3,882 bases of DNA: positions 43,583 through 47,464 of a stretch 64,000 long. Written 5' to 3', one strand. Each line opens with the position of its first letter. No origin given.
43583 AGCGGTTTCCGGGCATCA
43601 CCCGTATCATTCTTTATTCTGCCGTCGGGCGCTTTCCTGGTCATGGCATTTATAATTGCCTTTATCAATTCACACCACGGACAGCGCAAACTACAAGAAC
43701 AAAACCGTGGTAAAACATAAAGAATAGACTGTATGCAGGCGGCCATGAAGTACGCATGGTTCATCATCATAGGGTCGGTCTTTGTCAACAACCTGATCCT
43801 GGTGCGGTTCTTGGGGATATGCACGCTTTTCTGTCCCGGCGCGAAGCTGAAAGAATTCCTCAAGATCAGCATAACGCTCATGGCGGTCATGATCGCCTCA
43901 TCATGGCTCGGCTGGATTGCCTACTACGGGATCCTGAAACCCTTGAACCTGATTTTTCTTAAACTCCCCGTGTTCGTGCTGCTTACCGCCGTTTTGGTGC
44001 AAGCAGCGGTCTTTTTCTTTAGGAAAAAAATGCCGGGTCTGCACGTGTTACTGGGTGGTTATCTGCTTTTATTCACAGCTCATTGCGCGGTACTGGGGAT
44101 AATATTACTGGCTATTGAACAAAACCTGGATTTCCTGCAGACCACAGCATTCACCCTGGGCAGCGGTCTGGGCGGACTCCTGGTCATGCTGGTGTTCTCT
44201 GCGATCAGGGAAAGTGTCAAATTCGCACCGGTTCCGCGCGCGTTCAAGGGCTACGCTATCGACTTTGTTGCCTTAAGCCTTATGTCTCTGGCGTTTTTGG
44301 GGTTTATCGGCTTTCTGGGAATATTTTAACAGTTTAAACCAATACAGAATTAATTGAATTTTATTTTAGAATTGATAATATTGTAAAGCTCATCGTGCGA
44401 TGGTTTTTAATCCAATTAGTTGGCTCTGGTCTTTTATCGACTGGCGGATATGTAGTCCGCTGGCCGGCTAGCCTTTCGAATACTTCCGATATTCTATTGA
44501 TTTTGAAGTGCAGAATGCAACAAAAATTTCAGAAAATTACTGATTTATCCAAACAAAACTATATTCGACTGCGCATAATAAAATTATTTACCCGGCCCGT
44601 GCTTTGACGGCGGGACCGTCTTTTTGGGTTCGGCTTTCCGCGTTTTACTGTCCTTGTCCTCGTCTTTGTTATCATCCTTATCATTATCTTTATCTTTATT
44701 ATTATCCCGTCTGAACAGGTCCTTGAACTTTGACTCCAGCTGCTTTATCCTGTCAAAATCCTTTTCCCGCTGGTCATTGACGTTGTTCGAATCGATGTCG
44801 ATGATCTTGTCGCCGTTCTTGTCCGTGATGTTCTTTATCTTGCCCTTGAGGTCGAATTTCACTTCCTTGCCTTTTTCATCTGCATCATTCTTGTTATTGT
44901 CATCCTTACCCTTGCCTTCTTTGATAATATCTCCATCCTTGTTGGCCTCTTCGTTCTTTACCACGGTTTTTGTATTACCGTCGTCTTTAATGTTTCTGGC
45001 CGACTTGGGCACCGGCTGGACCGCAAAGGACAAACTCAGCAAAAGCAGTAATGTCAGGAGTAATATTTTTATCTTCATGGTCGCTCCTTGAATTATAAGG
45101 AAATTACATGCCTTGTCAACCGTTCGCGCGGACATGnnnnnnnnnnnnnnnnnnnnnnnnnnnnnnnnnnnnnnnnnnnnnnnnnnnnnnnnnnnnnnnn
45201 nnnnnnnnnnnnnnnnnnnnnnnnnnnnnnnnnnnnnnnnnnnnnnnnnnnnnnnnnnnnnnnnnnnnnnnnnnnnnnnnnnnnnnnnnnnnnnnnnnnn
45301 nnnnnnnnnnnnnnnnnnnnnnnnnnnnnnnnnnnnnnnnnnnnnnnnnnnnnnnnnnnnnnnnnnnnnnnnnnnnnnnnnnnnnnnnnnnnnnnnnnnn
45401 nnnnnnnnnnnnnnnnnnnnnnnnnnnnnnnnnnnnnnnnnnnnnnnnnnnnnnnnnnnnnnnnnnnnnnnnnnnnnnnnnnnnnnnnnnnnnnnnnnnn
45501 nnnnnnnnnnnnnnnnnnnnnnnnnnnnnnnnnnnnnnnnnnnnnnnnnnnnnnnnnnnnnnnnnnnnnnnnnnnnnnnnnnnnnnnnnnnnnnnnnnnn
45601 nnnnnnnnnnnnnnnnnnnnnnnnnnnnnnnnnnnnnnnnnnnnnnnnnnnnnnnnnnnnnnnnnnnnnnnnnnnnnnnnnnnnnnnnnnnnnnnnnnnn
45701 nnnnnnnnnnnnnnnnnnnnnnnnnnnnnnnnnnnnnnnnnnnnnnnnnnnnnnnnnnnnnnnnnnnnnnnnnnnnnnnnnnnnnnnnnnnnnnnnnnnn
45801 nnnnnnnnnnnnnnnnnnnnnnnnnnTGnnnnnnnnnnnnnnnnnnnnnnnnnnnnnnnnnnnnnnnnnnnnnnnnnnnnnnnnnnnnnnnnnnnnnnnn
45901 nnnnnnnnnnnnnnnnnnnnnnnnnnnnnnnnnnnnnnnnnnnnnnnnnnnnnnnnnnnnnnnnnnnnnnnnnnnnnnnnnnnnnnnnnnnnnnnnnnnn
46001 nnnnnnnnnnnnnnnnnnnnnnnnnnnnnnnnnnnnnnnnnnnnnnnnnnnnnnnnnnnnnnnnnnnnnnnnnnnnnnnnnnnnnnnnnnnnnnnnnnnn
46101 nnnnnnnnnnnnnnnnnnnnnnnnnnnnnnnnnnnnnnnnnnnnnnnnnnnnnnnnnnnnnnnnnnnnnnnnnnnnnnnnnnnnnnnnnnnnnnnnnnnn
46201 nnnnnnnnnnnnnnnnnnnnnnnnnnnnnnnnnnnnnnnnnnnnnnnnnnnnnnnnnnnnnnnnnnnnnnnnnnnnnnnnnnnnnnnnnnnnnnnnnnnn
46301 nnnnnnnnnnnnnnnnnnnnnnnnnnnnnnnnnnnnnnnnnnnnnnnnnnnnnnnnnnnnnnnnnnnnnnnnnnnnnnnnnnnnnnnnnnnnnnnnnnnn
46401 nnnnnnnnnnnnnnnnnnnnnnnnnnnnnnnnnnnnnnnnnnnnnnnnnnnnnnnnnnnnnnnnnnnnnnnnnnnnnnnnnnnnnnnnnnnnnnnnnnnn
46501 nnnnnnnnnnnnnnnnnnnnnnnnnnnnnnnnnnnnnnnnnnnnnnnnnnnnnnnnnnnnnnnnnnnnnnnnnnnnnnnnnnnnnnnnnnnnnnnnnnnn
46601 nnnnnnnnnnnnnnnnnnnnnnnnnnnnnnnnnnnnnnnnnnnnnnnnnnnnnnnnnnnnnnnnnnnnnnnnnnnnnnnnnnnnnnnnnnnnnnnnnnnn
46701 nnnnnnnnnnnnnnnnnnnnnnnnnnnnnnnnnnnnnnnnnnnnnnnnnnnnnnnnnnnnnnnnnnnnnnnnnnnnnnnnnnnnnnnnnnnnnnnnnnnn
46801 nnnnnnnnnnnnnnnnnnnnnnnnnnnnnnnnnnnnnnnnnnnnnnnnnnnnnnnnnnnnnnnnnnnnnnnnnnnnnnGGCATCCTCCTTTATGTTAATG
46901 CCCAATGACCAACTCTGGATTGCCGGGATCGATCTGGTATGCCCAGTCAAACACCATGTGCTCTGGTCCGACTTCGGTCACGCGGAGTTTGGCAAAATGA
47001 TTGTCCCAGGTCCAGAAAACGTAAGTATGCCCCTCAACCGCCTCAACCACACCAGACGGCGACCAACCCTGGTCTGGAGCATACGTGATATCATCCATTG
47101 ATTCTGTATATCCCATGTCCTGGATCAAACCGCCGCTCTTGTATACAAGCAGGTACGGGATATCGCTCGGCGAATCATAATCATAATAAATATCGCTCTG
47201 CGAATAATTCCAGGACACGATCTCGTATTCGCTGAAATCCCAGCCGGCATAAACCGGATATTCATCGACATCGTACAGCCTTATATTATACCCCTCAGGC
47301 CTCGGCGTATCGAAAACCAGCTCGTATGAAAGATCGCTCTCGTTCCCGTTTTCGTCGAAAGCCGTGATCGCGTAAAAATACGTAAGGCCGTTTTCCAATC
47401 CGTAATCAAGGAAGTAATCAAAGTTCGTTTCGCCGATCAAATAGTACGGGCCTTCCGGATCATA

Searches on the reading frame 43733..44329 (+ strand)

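Call 5: search_protein_families(library=pfam, proteins=[window:43733-44329:+], max_evalue=0.01)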
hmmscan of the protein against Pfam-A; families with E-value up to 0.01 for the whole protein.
window:43733-44329:+ (198 aa): 1 family
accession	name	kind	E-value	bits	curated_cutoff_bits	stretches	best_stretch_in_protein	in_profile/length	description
PF02508.19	Rnf-Nqr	-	6.9e-32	111.3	23.8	1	11-193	4-172/174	Rnf-Nqr subunit, membrane protein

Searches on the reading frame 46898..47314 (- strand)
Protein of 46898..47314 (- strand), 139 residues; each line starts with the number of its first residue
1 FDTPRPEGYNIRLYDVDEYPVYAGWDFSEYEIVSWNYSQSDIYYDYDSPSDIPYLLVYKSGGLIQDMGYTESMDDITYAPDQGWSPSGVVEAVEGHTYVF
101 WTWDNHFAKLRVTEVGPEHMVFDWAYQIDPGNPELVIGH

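Call 41: find_homologous_proteins(query=window:46898-47314:-, max_evalue=0.001)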
Query seq(139 aa) (139 aa): 33 proteins with E <= 0.001 among 37 candidates.
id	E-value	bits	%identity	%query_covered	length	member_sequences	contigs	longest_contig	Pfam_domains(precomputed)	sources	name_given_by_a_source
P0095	9.4e-55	203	59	100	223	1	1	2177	-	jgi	jgi:hypothetical protein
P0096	1.7e-51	192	59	99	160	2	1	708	-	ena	-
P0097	1.3e-46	176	57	100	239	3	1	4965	-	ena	-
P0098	1.4e-46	176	57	100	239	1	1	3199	-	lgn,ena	-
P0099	6.5e-35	139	50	97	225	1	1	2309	-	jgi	jgi:hypothetical protein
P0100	3.8e-34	136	51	97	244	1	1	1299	-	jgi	-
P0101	7.1e-33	132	49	97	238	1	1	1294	-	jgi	jgi:hypothetical protein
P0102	1.7e-32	131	50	97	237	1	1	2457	-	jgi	-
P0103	8.5e-32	128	44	99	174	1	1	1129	-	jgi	-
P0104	8.4e-31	125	44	99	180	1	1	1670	-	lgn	-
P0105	2.5e-29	120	45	91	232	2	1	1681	-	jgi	jgi:hypothetical protein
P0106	7.6e-29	119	46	98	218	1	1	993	-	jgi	jgi:hypothetical protein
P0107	8.7e-29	119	45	99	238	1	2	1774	PF00041.28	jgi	jgi:hypothetical protein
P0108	1.9e-28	117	45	98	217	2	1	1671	-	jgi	jgi:hypothetical protein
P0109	2.2e-28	117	44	97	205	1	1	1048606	-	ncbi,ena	-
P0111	5.6e-26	109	40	97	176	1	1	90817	-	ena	-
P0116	5.7e-25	106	45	94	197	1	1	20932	-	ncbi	-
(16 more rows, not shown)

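Call 43: find_encoding_contigs(protein=P0109, flank=5000, max_places=1)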
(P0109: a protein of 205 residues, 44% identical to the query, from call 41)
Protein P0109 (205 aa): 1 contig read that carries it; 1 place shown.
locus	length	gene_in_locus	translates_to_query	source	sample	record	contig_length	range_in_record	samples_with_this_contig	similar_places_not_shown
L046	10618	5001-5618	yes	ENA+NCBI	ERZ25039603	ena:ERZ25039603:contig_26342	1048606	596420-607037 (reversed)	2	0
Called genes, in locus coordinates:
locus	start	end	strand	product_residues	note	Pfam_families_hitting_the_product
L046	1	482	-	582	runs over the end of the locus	PF01965:DJ-1_PfpI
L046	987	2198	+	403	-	PF00041:fn3 (weak), PF16656:Pur_ac_phosph_N (weak), PF23952:LRR_EndoS (faint), PF12799:LRR_4, PF13855:LRR_8 (weak), PF12799:LRR_4 (weak)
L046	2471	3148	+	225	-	PF13505:OMP_b-brl, PF13568:OMP_b-brl_2 (weak)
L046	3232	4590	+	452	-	PF00072:Response_reg, PF01078:Mg_chelatase (faint), PF00158:Sigma54_activat, PF14532:Sigma54_activ_2, PF07728:AAA_5, PF25601:AAA_lid_14, PF02954:HTH_8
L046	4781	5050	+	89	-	-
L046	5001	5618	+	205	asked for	-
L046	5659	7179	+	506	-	-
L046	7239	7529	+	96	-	-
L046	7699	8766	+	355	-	PF03444:WHD_HrcA, PF01628:HrcA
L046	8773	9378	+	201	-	PF01025:GrpE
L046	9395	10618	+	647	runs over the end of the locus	PF00012:HSP70, PF06723:MreB_Mbl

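Call 44: find_encoding_contigs(protein=P0111, flank=5000, max_places=1)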
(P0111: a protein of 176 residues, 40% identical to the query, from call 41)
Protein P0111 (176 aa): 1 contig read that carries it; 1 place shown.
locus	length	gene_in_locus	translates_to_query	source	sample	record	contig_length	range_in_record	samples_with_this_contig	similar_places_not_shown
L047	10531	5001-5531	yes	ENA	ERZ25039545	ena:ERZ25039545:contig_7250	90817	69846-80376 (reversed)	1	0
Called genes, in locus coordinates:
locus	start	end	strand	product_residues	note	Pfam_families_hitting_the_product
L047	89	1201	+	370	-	PF18962:Por_Secre_tail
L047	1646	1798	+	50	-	-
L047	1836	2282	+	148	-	PF00156:Pribosyltran, PF14681:UPRTase (weak)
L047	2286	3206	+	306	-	PF02729:OTCace_N, PF00185:OTCace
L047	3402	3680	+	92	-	PF12890:DHOase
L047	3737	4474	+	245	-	PF01979:Amidohydro_1, PF12890:DHOase (weak)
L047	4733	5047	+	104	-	-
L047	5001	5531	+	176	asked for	-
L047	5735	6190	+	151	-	PF16022:DUF4783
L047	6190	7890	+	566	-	-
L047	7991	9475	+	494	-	PF00672:HAMP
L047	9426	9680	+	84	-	-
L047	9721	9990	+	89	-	PF02518:HATPase_c, PF13589:HATPase_c_3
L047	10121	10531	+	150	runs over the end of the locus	-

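Call 45: find_encoding_contigs(protein=P0116, flank=5000, max_places=1)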
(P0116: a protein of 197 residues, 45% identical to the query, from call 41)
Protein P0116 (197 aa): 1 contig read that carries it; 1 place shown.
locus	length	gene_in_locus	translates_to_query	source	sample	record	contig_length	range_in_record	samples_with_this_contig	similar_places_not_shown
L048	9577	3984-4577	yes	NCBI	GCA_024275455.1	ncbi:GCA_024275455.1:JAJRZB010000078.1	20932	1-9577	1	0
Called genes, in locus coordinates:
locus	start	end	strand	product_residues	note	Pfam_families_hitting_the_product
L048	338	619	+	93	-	-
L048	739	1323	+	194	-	PF00156:Pribosyltran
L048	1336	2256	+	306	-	PF02729:OTCace_N, PF00185:OTCace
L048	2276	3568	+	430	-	PF01979:Amidohydro_1, PF07969:Amidohydro_3 (faint), PF12890:DHOase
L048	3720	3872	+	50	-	-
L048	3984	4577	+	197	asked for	-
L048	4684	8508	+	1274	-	PF00672:HAMP, PF00512:HisKA (weak), PF02518:HATPase_c, PF13589:HATPase_c_3 (weak)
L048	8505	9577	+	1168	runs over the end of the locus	PF00580:UvrD-helicase, PF01443:Viral_helicase1 (faint), PF13245:AAA_19, PF13361:UvrD_C, PF13538:UvrD_C_2 (faint), PF12705:PDDEXK_1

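Call 48: search_protein_families(library=pfam, proteins=[L046:5659-7179:+, L046:7239-7529:+, L046:5001-5618:+], max_evalue=0.1)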
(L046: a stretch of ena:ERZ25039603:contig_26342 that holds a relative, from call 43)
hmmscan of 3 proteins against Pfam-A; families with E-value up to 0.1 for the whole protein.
L046:5659-7179:+ (506 aa): 3 families
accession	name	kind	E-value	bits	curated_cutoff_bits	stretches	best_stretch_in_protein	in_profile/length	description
PF14326.11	DUF4384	-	1e-21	77.2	27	1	58-136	2-80/81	Domain of unknown function (DUF4384)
PF08308.17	PEGA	-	0.00079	19.7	20.8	1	215-269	10-64/71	PEGA domain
PF05361.17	PP1_inhibitor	-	0.0081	16.7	22.4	1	30-101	32-105/141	PKC-activated protein phosphatase-1 inhibitor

L046:7239-7529:+ (96 aa): 2 families
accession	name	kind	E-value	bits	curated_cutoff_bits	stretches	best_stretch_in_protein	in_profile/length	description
PF22251.1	PFF1_TM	-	0.001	19.1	32.3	1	2-92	93-184/300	Vacuolar membrane protease, transmembrane domain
PF08647.16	BRE1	-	0.092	13.3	27.9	0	22-93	24-94/95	BRE1 E3 ubiquitin ligase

L046:5001-5618:+ (205 aa): 1 family
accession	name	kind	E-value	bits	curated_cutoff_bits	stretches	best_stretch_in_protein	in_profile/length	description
PF14064.11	HmuY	-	0.029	14.9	27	1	93-169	73-145/157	HmuY protein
